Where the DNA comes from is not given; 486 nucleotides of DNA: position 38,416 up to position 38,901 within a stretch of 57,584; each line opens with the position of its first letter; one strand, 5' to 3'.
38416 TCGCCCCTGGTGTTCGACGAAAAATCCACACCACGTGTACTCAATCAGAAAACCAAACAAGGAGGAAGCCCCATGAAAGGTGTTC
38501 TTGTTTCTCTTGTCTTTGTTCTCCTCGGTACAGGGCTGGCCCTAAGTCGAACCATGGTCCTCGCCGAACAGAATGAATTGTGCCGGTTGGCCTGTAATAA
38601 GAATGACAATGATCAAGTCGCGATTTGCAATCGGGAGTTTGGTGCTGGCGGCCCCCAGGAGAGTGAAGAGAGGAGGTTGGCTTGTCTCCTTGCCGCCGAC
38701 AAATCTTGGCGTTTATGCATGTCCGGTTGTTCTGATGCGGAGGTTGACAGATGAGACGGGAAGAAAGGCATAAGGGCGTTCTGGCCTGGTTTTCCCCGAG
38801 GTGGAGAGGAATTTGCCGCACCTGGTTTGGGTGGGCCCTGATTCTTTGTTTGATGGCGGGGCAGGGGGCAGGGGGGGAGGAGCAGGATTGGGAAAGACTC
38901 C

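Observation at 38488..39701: Second, sequence-unrelated copy of the same Cys scaffold, again directly upstream of a paralog: a conserved 'Cys-hairpin + tethered P protein' gene pair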

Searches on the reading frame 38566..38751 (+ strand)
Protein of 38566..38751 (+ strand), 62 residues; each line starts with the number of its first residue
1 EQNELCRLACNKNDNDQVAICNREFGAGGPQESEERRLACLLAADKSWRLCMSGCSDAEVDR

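Call 25: search_protein_representatives(alignment_id=A1)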
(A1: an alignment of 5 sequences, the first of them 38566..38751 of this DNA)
Query: 5 sequences, 57 profile positions. Proteins with E-value up to 0.001 (for the whole library): 7; up to 1e-10: 2; up to 1e-30: 0. The best 7 are listed.
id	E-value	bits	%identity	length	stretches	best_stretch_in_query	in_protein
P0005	2.1e-25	104.9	-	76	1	1-55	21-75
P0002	9.3e-23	96.4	-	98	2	19-56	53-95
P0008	4.9e-06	42.9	-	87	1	1-55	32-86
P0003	1.0e-05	41.9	-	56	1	1-28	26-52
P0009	1.1e-05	41.8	-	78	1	2-54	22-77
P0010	1.7e-05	41.2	-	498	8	4-17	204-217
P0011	8.6e-04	35.7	-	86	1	1-54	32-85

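Call 27: find_encoding_contigs(protein=P0011, flank=6000, max_places=4)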
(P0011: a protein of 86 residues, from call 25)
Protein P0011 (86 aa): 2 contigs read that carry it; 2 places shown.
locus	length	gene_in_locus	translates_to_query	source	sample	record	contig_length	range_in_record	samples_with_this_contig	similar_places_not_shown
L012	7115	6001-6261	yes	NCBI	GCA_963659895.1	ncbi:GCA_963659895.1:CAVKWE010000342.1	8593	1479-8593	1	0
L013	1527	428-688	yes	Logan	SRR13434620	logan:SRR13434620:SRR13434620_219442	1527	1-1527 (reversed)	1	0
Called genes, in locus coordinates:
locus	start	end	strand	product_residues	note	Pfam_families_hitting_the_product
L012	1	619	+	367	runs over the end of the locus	PF04381:RdgC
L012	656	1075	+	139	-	PF01648:ACPS, PF17837:4PPT_N (faint)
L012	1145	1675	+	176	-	PF02464:CinA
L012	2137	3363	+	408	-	PF00009:GTP_EFTU, PF03144:GTP_EFTU_D2, PF03143:GTP_EFTU_D3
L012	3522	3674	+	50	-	PF00471:Ribosomal_L33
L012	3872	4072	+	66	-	PF00584:SecE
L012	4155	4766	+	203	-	PF02357:NusG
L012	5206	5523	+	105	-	-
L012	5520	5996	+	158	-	-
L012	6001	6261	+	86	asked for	-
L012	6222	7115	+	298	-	?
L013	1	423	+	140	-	?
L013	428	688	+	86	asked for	-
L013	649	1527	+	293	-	?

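Call 28: find_encoding_contigs(protein=P0008, flank=6000, max_places=4)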
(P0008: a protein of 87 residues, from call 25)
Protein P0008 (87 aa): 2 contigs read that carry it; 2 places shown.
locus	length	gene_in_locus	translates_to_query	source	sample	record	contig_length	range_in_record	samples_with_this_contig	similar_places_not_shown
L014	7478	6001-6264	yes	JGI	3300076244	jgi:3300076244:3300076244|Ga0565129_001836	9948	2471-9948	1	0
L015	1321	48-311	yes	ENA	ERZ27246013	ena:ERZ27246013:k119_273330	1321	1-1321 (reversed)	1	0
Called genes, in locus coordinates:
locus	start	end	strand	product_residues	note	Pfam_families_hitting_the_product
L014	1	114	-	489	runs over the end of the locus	-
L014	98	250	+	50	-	PF00471:Ribosomal_L33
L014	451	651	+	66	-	PF00584:SecE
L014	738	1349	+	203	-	PF02357:NusG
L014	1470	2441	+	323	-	-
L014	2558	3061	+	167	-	PF00581:Rhodanese (weak)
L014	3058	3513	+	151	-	-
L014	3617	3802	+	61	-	-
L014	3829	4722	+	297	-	-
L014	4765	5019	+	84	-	-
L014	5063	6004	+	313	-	-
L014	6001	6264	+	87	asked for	-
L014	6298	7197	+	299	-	-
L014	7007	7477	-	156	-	?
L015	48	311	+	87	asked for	-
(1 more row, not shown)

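Call 38: find_encoding_contigs(protein=P0009, flank=8000, max_places=4)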
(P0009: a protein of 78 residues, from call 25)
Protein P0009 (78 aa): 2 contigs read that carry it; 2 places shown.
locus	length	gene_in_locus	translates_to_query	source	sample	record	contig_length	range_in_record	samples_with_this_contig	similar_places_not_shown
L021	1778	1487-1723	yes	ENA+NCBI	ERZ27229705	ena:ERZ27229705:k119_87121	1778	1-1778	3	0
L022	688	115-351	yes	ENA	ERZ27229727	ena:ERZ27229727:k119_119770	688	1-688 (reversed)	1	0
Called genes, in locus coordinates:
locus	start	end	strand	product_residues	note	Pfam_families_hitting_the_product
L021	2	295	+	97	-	?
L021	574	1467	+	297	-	-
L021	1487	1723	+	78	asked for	-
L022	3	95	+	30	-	?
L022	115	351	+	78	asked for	-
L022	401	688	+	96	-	?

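Call 40: predict_structure(alignment_id=A5)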
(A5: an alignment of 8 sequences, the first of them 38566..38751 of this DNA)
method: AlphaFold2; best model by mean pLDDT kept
length: 62 residues; sequences in the alignment: 8
mean_pLDDT: 85.9   pTM: 0.70
mean pLDDT of the five models: 85.9, 85.8, 85.3, 84.8, 84.4
residues with pLDDT >= 90: 37; 70-90: 14; 50-70: 9; < 50: 2
segments of 3 or more residues with pLDDT < 50: none
pLDDT, mean of each block of 10 residues (from residue 1): 87 96 81 90 95 73 50
secondary structure, 60 per line:
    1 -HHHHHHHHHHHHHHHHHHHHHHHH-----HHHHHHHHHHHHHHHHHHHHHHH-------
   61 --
elements in order: H2-25 H31-53
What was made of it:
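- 38566..38751 (+): Mature hairpin domain of B. Cys at mature residues 6, 10, 21, 40, 51 and 55; the motif spans 38581-38730. AlphaFold2 model: helices 2-25 and 31-53, mean pLDDT 85.9, pTM 0.70 (call 40).
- On alpha-hairpinins: The hairpin is predicted with pLDDT 85.9 and mirror-symmetric Cys positions (call 40).
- AlphaFold2 hairpin with pLDDT 85.9, with the Cys pairs symmetric about the loop (call 40).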

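Call 45: fold_search(model_id=the predicted structure, library=pdb)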
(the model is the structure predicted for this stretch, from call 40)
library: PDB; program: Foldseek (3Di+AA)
matches with E <= 10: 29; with E <= 0.001: 0
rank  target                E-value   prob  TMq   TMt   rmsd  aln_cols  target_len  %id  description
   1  9p6i_A                6.0e+00  0.20  0.54  0.21   7.4        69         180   10  Crystal Structure of the Histidine Kinase VC2136 from Vibrio cholerae serotype O1 (released 2025-08-20)
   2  7y6c_A                6.0e+00  0.04  0.25  0.22   6.4        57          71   16  Crystal structure of the EscE/EsaG/EsaH complex (released 2022-07-20)
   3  4ilo_A                6.4e+00  0.35  0.64  0.20   2.8        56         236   18  2.12A resolution structure of CT398 from Chlamydia trachomatis (released 2014-01-01)
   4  6zqt_D                6.4e+00  0.16  0.45  0.48   3.6        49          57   18  Crystal structure of the RLIP76 Ral binding domain mutant (E427H/Q433L/K440R) in complex with RalB-GMPPNP (released 2020-11-25)
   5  6qzt_A                6.4e+00  0.13  0.44  0.09   5.4        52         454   25  Crystal structure of Csx1 from Sulfolobus islandicus orthorhombic form (released 2019-10-02)
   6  6sg9_FY               6.8e+00  0.10  0.43  0.32   5.6        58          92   14  Head domain of the mt-SSU assemblosome from Trypanosoma brucei (released 2019-09-18)
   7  5mym_A                6.8e+00  0.07  0.38  0.16   7.1        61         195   13  Structure of Transcriptional Regulatory Repressor Protein - EthR from Mycobacterium Tuberculosis in complex with compo (released 2017-10-25)
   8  2x9w                  7.2e+00  0.15  0.50  0.10   4.4        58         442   12  STRUCTURE OF THE PILUS BACKBONE (RRGB) FROM STREPTOCOCCUS PNEUMONIAE (released 2010-06-30)
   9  3qxl_A                7.6e+00  0.25  0.57  0.16   5.3        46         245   13  Crystal structure of the CDC25 Domain from Ral-specific Guanine-nucleotide Exchange Factor RalGPS1a (released 2011-05-11)
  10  2z0n                  7.6e+00  0.18  0.53  0.18   3.4        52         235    6  Crystal structure of APPL1-BAR domain (released 2008-05-13)
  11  9had_B                7.6e+00  0.12  0.47  0.32   6.5        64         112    8  Der f 21 dust mite allergen with computationally designed DerF21_b10 binder (released 2024-12-18)
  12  9ftl_A                7.6e+00  0.09  0.39  0.16   5.9        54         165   11  Asgard ESCRT-IIIB filament structure (released 2025-04-16)
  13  2x9y                  8.1e+00  0.14  0.51  0.10   4.2        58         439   12  STRUCTURE OF THE PILUS BACKBONE (RRGB) FROM STREPTOCOCCUS PNEUMONIAE (released 2010-06-30)
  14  1i6z_MODEL_1_A        8.1e+00  0.07  0.44  0.25   7.2        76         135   10  BAG DOMAIN OF BAG1 COCHAPERONE (released 2001-09-06)
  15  8a3u                  8.1e+00  0.06  0.38  0.11   6.8        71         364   13  Crystal structure of a chimeric LOV-Histidine kinase SB2F1 (symmetrical variant, trigonal form with short c-axis) (released 2023-12-20)
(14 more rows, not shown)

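Call 51: search_protein_families(library=pfam, max_evalue=10, proteins=[L014:3058-3510:+, L012:5520-5993:+, L014:2558-3058:+])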
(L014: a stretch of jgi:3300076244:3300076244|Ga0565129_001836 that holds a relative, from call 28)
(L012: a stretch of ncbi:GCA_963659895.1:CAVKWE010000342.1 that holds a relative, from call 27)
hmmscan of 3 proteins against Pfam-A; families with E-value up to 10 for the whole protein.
L014:3058-3510:+ (151 aa): 1 family
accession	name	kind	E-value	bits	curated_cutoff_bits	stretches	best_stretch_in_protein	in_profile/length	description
PF14333.11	DUF4389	-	0.04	14.3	25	1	6-50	22-66/76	Domain of unknown function (DUF4389)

L012:5520-5993:+ (158 aa): 1 family
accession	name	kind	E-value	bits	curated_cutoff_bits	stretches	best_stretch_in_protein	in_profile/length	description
PF14333.11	DUF4389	-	0.21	11.9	25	1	8-50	24-66/76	Domain of unknown function (DUF4389)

L014:2558-3058:+ (167 aa): 1 family
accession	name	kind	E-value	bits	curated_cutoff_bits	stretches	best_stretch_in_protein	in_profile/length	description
PF00581.25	Rhodanese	-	2.1e-06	28.5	22.2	1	72-158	10-101/102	Rhodanese-like domain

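Call 57: find_related_loci(query=A8, collection=metagenome_contigs, flank=5000)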
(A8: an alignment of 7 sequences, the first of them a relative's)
Query A8 (297 aa) in metagenome_contigs; peptide patterns used: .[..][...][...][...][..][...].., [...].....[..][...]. (x = any residue, [..] = any of these).
97 stretches matched a pattern, but none encodes a relative of the query by tblastn (E <= 1e-3).

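Call 90: search_solved_structures(query=A5, max_evalue=10)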
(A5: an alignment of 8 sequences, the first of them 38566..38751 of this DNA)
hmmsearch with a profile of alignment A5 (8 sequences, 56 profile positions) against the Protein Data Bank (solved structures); distinct sequences matched with E-value up to 10: 1.
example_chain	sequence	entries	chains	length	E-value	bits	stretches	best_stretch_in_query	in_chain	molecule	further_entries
7uv2_A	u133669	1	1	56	0.15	15.7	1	5-17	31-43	Vicilin-like protein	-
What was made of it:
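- Closest known: Plant alpha-hairpinins. Same: The only PDB sequence hit of the hairpin profile, not significant at E 0.15, is a vicilin-like hairpin peptide, 7uv2 (call 90).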
